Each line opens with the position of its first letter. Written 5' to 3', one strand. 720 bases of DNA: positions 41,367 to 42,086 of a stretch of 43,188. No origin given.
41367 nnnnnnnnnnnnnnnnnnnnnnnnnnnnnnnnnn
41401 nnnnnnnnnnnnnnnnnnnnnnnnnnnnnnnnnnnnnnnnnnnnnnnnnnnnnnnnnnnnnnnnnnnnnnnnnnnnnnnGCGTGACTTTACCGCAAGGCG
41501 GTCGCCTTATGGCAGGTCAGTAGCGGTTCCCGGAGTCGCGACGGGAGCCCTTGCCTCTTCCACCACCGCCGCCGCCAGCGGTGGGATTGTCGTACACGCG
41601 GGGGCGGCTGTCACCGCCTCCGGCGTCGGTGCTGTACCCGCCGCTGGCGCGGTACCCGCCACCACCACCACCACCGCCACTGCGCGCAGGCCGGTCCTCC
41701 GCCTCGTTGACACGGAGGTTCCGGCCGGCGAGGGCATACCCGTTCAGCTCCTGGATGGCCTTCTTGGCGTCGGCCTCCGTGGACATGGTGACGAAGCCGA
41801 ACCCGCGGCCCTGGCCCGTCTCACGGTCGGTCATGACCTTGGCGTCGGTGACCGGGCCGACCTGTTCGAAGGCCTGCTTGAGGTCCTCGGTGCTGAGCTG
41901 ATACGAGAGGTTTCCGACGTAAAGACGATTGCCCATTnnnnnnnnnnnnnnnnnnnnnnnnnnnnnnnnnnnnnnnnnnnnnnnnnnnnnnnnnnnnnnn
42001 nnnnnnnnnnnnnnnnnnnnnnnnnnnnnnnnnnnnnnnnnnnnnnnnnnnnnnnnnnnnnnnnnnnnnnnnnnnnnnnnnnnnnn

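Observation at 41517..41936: Canonical RRM glycine-rich RNA-binding protein encoded by a phage-like element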

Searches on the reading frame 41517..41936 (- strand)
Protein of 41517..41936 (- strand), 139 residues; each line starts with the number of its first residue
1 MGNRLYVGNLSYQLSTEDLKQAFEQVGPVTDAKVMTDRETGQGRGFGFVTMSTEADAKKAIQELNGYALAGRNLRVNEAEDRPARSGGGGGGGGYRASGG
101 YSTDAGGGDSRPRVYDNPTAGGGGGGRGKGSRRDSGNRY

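Call 3: search_protein_families(library=pfam, proteins=[window:41517-41936:-], max_evalue=0.01)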
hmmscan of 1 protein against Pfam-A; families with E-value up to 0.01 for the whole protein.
window:41517-41936:- (139 aa): 2 families
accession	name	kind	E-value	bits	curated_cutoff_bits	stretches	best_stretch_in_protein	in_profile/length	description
PF00076.28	RRM_1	-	4e-24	84.7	20.7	1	5-75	1-70/70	RNA recognition motif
PF16842.11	RRM_occluded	-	0.0018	18.5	30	1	6-80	5-74/79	Occluded RNA-recognition motif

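Call 4: search_protein_families(library=ncbifam, proteins=[window:41517-41936:-], max_evalue=0.01)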
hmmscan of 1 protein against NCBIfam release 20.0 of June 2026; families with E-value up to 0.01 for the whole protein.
window:41517-41936:- (139 aa): 8 families
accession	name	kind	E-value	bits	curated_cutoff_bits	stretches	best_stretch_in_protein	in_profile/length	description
NF058537.1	Rbp_regulator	equivalog_domain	2.6e-29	101.3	100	1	5-82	2-79/79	RNA-binding regulator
TIGR01622.1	SF-CC1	subfamily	1.3e-23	83.8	231.65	1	3-83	220-300/500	splicing factor, CC1-like family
TIGR01628.1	PABP-1234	subfamily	7.8e-20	71.5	497.1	1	2-85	285-367/595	polyadenylate binding protein, human types 1, 2, 3, 4 family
TIGR01661.1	ELAV_HUD_SF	subfamily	1.1e-14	54.8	279.1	1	3-80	270-346/351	ELAV/HuD family splicing factor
TIGR01642.1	U2AF_lg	subfamily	2.1e-12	46.3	310.3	1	3-79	297-373/510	U2 snRNP auxilliary factor, large subunit, splicing factor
TIGR01659.1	sex-lethal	subfamily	5.7e-11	42.6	486.2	1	4-79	109-184/346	sex-lethal family splicing factor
TIGR01648.1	hnRNP-R-Q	subfamily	2e-10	40.1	317.85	1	2-76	58-132/577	hnRNP-R, Q splicing factor family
TIGR01645.1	half-pint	subfamily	5.5e-10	38.6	443.95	1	4-80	108-182/607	poly-U binding splicing factor, half-pint family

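Call 11: find_homologous_proteins(query=window:41517-41936:-)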
Query window:41517-41936:- (139 aa): 7827 proteins with E <= 0.001 among 8000 candidates; the best 120 are listed.
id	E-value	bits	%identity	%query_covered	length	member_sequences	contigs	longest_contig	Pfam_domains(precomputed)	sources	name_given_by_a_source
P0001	4.8e-74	265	95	99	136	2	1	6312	PF00076.29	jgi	jgi:cold-inducible RNA-binding protein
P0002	7.8e-69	249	94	84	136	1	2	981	PF00076.29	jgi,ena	jgi:RNA recognition motif-containing protein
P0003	4.9e-54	201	79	96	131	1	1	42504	PF00076.29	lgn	-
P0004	2.0e-53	199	97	62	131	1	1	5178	PF00076.29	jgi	jgi:RNA recognition motif-containing protein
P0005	4.2e-52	194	77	96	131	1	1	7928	PF00076.29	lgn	-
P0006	2.4e-51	192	80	83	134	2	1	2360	PF00076.29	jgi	-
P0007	1.2e-48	183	95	62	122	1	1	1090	PF00076.29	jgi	jgi:cold-inducible RNA-binding protein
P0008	3.1e-47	179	89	71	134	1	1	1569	PF00076.29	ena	-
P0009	9.2e-46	174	56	58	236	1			PF00076.29,PF16367.12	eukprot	eukprot:CAMPEP_0113557190 /NCGR_PEP_ID=MMETSP0015_2-20120614/17654_1 /TAXON_ID=2838 /ORGANISM="Odont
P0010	9.0e-45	171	83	71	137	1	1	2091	PF00076.29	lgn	-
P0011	2.8e-43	166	55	58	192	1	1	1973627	PF13893.13,PF24475.2,PF00076.29,PF16367.12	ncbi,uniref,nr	ncbi:chloroplast 29 kDa ribonucleoprotein [Tribonema minus]|uniref:Chloroplast 29 kDa ribonucleoprot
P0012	1.5e-42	163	55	60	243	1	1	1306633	PF00076.29,PF16367.12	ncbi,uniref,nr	ncbi:Ps16 protein [Mycena indigotica]|uniref:Ps16 protein n=1 Tax=Mycena indigotica TaxID=2126181 Re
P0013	1.4e-41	160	79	62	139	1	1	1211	PF00076.29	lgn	-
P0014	2.1e-39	153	53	63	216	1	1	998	PF00076.29,PF28441.1,PF16367.12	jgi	-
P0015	4.1e-39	152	63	84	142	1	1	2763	PF00076.29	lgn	-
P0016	8.9e-39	151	73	62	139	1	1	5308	PF00076.29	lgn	-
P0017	9.3e-39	151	76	62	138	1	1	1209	PF00076.29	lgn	-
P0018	1.9e-37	147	54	57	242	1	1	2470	PF00076.29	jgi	jgi:nucleolin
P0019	3.7e-34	136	70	61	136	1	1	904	PF00076.29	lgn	-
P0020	5.3e-34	136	72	59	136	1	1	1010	PF00076.29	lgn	-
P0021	6.7e-34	135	70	62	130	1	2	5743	PF00076.29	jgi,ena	jgi:RNA recognition motif-containing protein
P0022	6.0e-33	132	70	60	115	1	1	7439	PF00076.29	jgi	jgi:RNA recognition motif-containing protein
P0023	7.7e-33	132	-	-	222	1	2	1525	PF03880.22,PF00076.29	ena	-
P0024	2.0e-32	131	-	-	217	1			PF03880.22,PF00076.29,PF16367.12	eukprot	eukprot:CAMPEP_0185735830 /NCGR_PEP_ID=MMETSP1171-20130828/26265_1 /TAXON_ID=374046 /ORGANISM="Helic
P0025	5.5e-32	129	-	-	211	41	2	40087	PF00076.29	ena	-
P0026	9.3e-32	128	69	62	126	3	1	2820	PF00076.29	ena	-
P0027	1.7e-31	128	64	62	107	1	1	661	PF00076.29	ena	-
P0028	1.8e-31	127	68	59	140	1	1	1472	PF00076.29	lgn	-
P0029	1.9e-31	127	-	-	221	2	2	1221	PF00076.29,PF26250.1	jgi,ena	-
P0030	2.4e-31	127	70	60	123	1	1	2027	PF00076.29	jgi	jgi:RNA recognition motif-containing protein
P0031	3.5e-31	127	57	83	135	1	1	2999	PF00076.29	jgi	jgi:cold-inducible RNA-binding protein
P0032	3.8e-31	126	69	60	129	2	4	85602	PF00076.29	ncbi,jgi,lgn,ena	jgi:RNA recognition motif-containing protein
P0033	4.5e-31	126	66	62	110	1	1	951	PF00076.29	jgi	jgi:RNA recognition motif-containing protein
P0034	4.5e-31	126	62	65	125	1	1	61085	PF00076.29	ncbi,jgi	-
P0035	5.8e-31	126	60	62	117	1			PF00076.29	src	-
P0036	5.8e-31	126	60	63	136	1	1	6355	PF00076.29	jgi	jgi:RNA recognition motif-containing protein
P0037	7.5e-31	125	-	-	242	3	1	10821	PF00076.29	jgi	jgi:nucleolin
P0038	9.3e-31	125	-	-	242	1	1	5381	PF03880.22,PF00076.29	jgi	jgi:nucleolin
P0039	1.3e-30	125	65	59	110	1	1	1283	PF00076.29,PF16842.12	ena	-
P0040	1.5e-30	125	-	-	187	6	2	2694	PF03880.22,PF00076.29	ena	-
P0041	1.5e-30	125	64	60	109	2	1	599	PF00076.29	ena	-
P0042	1.8e-30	124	-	-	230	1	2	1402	PF00076.29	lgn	-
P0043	2.0e-30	124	66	61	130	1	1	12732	PF00076.29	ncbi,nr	ncbi:MAG TPA: RNA-binding protein, partial [Polyangiaceae bacterium]|nr:RNA-binding protein [Polyang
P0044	2.3e-30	124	61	65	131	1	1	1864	PF00076.29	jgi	jgi:RNA recognition motif-containing protein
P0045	3.0e-30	124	63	60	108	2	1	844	PF00076.29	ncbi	-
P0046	3.1e-30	123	67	60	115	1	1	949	PF00076.29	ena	-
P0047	3.3e-30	123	64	60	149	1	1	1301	PF00076.29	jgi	jgi:RNA recognition motif-containing protein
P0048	3.5e-30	123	61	63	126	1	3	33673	PF00076.29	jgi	jgi:RNA recognition motif-containing protein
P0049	3.5e-30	123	62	60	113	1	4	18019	PF00076.29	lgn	-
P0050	3.6e-30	123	50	88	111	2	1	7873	PF00076.29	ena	-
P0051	4.2e-30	123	63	60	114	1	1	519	PF00076.29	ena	-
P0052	4.6e-30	123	61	60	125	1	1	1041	PF00076.29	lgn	-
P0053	5.1e-30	123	61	65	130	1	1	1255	PF00076.29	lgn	-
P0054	6.2e-30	123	-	-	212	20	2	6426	PF03880.22,PF00076.29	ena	-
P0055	6.5e-30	122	65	58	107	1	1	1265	PF00076.29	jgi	-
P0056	7.3e-30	122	60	60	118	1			PF00076.29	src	-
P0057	7.8e-30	122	61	63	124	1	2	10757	PF00076.29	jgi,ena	jgi:RNA recognition motif-containing protein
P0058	7.9e-30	122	66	59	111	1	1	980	PF00076.29,PF16842.12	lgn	-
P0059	8.0e-30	122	66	60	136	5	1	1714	PF00076.29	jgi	jgi:RNA recognition motif-containing protein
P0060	9.6e-30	122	65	60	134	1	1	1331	PF00076.29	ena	-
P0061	9.9e-30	122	63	62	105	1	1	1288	PF00076.29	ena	-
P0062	1.1e-29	122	62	65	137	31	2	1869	PF00076.29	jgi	jgi:cold-inducible RNA-binding protein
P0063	1.2e-29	122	65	63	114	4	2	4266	PF00076.29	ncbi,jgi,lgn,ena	jgi:cold-inducible RNA-binding protein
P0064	1.4e-29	121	-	-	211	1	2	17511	PF00076.29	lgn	-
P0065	1.4e-29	121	64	60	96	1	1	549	PF00076.29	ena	-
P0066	1.4e-29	121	63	59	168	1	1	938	PF00076.29,PF16842.12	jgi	jgi:RNA recognition motif-containing protein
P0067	1.5e-29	121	64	60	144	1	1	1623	PF00076.29,PF26250.1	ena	-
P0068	1.5e-29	121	60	62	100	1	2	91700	PF00076.29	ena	-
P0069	1.7e-29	121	62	62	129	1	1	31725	PF00076.29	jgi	jgi:RNA recognition motif-containing protein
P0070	1.7e-29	121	62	66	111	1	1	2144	PF00076.29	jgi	jgi:RNA recognition motif-containing protein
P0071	1.8e-29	121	64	69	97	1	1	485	PF13893.13,PF00076.29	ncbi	-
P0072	2.0e-29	121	60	64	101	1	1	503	PF00076.29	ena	-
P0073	2.3e-29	121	63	58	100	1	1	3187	PF00076.29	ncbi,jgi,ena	-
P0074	2.4e-29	121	60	60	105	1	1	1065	PF00076.29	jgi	jgi:RNA recognition motif-containing protein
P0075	3.0e-29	120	64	61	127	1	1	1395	PF00076.29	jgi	-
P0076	3.6e-29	120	62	64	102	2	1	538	PF00076.29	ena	-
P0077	3.7e-29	120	66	59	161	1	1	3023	PF00076.29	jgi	jgi:RNA recognition motif-containing protein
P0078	4.4e-29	120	65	61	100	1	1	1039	PF00076.29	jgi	-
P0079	4.4e-29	120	60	60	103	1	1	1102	PF00076.29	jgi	jgi:RNA recognition motif-containing protein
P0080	4.6e-29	120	61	60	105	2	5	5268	PF00076.29,PF16842.12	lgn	-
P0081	4.6e-29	120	65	59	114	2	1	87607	PF00076.29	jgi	jgi:RNA recognition motif-containing protein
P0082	4.8e-29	120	62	59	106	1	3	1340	PF00076.29,PF16842.12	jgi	jgi:cold-inducible RNA-binding protein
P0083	4.9e-29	120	66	65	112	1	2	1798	PF00076.29,PF16842.12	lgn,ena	-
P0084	5.4e-29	119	62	59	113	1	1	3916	PF00076.29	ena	-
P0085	5.7e-29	119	59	63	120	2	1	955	PF00076.29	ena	-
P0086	6.2e-29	119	67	60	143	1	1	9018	PF00076.29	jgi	-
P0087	6.3e-29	119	61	60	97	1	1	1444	PF00076.29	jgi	-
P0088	6.3e-29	119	63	62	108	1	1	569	PF00076.29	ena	-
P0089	6.3e-29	119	64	60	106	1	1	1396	PF00076.29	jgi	-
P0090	6.5e-29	119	66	60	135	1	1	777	PF00076.29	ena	-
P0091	6.6e-29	119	64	62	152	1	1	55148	PF00076.29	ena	-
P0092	6.9e-29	119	60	60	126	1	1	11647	PF00076.29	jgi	jgi:RNA recognition motif-containing protein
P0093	6.9e-29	119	63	63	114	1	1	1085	PF00076.29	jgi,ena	-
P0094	7.0e-29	119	62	62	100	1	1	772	PF00076.29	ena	-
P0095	8.0e-29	119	62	68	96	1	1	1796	PF00076.29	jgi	-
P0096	8.1e-29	119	63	63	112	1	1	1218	PF00076.29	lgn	-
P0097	8.2e-29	119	63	62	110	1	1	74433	PF00076.29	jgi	jgi:RNA recognition motif-containing protein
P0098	8.5e-29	119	64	62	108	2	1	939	PF00076.29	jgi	jgi:RNA recognition motif-containing protein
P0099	8.7e-29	119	60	62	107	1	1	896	PF00076.29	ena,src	-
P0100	9.1e-29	119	60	60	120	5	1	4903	PF00076.29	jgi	jgi:RNA recognition motif-containing protein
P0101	9.7e-29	119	60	59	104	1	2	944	PF00076.29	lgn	-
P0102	1.0e-28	119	61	60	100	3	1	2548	PF00076.29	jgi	jgi:cold-inducible RNA-binding protein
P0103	1.0e-28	119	61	66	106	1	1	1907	PF00076.29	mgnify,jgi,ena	mgnify:CR=1 FL=1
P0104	1.1e-28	119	63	60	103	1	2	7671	PF00076.29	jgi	jgi:RNA recognition motif-containing protein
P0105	1.1e-28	118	61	63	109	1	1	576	PF00076.29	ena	-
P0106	1.1e-28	118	59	59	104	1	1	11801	PF00076.29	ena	-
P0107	1.2e-28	118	62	62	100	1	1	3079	PF00076.29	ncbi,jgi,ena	jgi:RNA recognition motif-containing protein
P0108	1.2e-28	118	63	59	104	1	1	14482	PF00076.29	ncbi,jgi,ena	jgi:RNA recognition motif-containing protein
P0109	1.3e-28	118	64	64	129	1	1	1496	PF00076.29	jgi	jgi:cold-inducible RNA-binding protein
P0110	1.4e-28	118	-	-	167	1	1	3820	PF00076.29,PF16842.12,PF28441.1,PF16367.12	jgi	jgi:nucleolin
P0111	1.5e-28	118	63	60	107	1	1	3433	PF00076.29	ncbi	-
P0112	1.5e-28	118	61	64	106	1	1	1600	PF00076.29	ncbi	-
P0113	1.5e-28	118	46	89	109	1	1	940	PF00076.29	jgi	jgi:RNA recognition motif-containing protein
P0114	1.5e-28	118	63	63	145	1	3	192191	PF00076.29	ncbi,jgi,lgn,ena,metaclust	metaclust:\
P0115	1.5e-28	118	61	60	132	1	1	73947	PF00076.29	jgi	jgi:cold-inducible RNA-binding protein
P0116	1.6e-28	118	63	63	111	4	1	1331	PF00076.29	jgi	jgi:RNA recognition motif-containing protein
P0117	1.7e-28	118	61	61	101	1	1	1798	PF00076.29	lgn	-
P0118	1.7e-28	118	61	59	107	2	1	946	PF00076.29,PF16842.12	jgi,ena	-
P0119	1.7e-28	118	61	60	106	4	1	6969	PF00076.29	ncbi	-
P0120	1.8e-28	118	61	63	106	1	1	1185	PF00076.29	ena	-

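Call 12: find_encoding_contigs(protein=P0003, flank=10000, max_places=4)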
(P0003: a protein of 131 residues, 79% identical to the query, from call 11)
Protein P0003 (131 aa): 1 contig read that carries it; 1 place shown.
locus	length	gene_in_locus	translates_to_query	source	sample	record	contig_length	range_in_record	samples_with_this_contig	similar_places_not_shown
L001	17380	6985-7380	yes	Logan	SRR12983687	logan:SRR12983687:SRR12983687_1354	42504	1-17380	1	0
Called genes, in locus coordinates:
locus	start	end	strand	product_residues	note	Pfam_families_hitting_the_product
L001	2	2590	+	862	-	?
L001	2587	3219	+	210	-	-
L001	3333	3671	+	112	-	-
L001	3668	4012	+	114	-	PF01981:PTH2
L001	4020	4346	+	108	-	-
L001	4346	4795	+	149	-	-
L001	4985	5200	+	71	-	-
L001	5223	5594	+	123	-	-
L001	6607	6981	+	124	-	-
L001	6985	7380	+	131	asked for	PF00076:RRM_1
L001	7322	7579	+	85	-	-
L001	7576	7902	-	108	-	-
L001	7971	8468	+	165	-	PF11750:DUF3307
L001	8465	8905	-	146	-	-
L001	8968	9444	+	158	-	-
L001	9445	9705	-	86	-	-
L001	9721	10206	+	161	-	PF00782:DSPc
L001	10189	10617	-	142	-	-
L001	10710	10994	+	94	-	-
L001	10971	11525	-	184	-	-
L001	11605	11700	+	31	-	-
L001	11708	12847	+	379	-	PF04542:Sigma70_r2, PF04539:Sigma70_r3, PF04545:Sigma70_r4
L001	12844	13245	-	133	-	-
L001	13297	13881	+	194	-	PF13521:AAA_28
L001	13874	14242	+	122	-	-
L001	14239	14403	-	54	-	-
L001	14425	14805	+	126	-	-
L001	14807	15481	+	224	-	-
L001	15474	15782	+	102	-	-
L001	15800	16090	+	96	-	-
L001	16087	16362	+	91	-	-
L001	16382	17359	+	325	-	-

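Call 13: find_encoding_contigs(protein=window:41517-41936:-, flank=10000, max_places=4)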
Protein window:41517-41936:- (139 aa): no gene with exactly this product is on record in the collection.

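Call 14: search_protein_families(library=phrogs, max_evalue=0.001, proteins=[window:41517-41936:-])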
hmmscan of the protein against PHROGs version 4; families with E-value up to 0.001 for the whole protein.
window:41517-41936:- (139 aa): 0 families

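Call 15: search_dna_similar(query=window:41517-41936:-, collection=phages, mode=protein, max_rows=40)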
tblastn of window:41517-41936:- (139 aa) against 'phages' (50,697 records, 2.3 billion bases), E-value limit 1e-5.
Records with a match: 3; places in all: 4; records where one place covers at least 80% of the query: 0.
Best place of each record, by identity: <60% 3.
By first word of the organism name: Acinetobacter 2; Microcystis 1.
By host as written in the record: - 2; Microcystis sp. SG03 1.
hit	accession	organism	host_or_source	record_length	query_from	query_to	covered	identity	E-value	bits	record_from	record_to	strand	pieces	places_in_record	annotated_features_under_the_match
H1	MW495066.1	Microcystis phage MaAM05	Microcystis sp. SG03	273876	1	77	55%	46.8%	3e-14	74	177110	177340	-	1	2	hypothetical protein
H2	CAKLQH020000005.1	Acinetobacter phage MD-2021a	not known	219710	4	81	56%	35.9%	2e-7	54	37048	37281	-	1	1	polyadenylate binding protein, human types 1, 2, 3, 4 family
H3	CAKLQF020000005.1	Acinetobacter phage MD-2021a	not known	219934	4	81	56%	35.9%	2e-7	54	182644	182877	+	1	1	polyadenylate binding protein, human types 1, 2, 3, 4 family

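Call 16: find_related_loci(query=window:41517-41936:-, collection=viral_contigs, flank=10000)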
Query window:41517-41936:- (139 aa) in viral_contigs; peptide patterns used: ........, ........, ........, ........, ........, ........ (x = any residue, [..] = any of these).
36 stretches matched a pattern, but none encodes a relative of the query by tblastn (E <= 1e-3).

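Call 19: find_encoding_contigs(protein=P0001, flank=10000, max_places=3)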
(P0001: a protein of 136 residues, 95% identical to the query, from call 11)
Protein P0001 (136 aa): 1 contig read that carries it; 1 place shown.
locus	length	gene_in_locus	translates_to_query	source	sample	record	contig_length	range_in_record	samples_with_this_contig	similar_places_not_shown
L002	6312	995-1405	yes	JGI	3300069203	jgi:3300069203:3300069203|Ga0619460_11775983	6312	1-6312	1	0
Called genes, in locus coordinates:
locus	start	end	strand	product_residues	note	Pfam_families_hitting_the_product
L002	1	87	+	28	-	?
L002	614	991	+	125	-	-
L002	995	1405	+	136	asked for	PF00076:RRM_1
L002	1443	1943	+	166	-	PF11750:DUF3307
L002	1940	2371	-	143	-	-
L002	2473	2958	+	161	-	-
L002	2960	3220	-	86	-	-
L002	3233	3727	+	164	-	PF00782:DSPc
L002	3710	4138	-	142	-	-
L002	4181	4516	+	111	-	-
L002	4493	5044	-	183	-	-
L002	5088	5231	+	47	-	-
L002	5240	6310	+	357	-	?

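Call 20: find_encoding_contigs(protein=P0005, flank=10000, max_places=3)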
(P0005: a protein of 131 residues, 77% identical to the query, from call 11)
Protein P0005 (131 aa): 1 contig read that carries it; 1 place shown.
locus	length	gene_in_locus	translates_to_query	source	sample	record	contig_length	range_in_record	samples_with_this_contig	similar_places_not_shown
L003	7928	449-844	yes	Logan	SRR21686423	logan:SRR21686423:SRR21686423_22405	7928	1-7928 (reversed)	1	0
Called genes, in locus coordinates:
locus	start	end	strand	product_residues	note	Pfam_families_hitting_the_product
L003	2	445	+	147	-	?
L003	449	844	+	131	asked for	PF00076:RRM_1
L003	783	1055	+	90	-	-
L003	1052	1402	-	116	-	-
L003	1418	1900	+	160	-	PF11750:DUF3307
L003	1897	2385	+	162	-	-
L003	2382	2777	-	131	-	-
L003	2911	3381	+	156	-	-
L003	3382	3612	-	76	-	-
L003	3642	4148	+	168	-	PF00782:DSPc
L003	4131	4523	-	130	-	-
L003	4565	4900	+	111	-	-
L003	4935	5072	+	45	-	-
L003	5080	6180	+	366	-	PF04542:Sigma70_r2, PF04539:Sigma70_r3 (weak), PF04545:Sigma70_r4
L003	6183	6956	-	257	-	-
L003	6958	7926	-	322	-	?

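Call 21: find_encoding_contigs(protein=P0016, flank=10000, max_places=3)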
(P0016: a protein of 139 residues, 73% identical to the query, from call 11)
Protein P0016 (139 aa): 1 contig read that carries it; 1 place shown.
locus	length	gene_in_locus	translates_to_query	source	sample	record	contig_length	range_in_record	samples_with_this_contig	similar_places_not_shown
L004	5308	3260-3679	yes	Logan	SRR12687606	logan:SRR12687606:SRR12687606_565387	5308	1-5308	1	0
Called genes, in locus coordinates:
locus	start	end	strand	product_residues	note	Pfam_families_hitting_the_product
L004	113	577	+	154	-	-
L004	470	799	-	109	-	-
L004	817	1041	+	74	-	-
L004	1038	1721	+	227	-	PF06559:DCD_N (faint), PF22769:DCD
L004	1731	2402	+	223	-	-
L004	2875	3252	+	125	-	-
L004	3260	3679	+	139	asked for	PF00076:RRM_1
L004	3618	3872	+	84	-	-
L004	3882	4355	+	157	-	PF11750:DUF3307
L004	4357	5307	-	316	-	?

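Call 22: find_encoding_contigs(protein=P0022, flank=10000, max_places=3)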
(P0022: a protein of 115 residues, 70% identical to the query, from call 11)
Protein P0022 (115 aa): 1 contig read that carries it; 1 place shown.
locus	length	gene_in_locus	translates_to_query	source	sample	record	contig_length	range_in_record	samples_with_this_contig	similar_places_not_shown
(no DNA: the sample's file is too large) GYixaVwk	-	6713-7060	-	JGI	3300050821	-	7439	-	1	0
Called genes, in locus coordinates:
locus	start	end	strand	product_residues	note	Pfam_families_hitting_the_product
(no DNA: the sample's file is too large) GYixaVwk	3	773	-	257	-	?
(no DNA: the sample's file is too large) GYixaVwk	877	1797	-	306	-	PF03706:LPG_synthase_TM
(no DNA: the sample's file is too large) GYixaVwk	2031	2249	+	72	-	-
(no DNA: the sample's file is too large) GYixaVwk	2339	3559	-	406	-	PF08240:ADH_N, PF00107:ADH_zinc_N, PF13602:ADH_zinc_N_2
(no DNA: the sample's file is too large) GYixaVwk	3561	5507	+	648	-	PF00270:DEAD, PF00271:Helicase_C, PF03880:DbpA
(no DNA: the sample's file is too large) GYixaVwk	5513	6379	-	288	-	PF21088:MS_channel_1st (weak), PF00924:MS_channel_2nd, PF21082:MS_channel_3rd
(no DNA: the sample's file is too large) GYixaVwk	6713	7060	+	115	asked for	PF00076:RRM_1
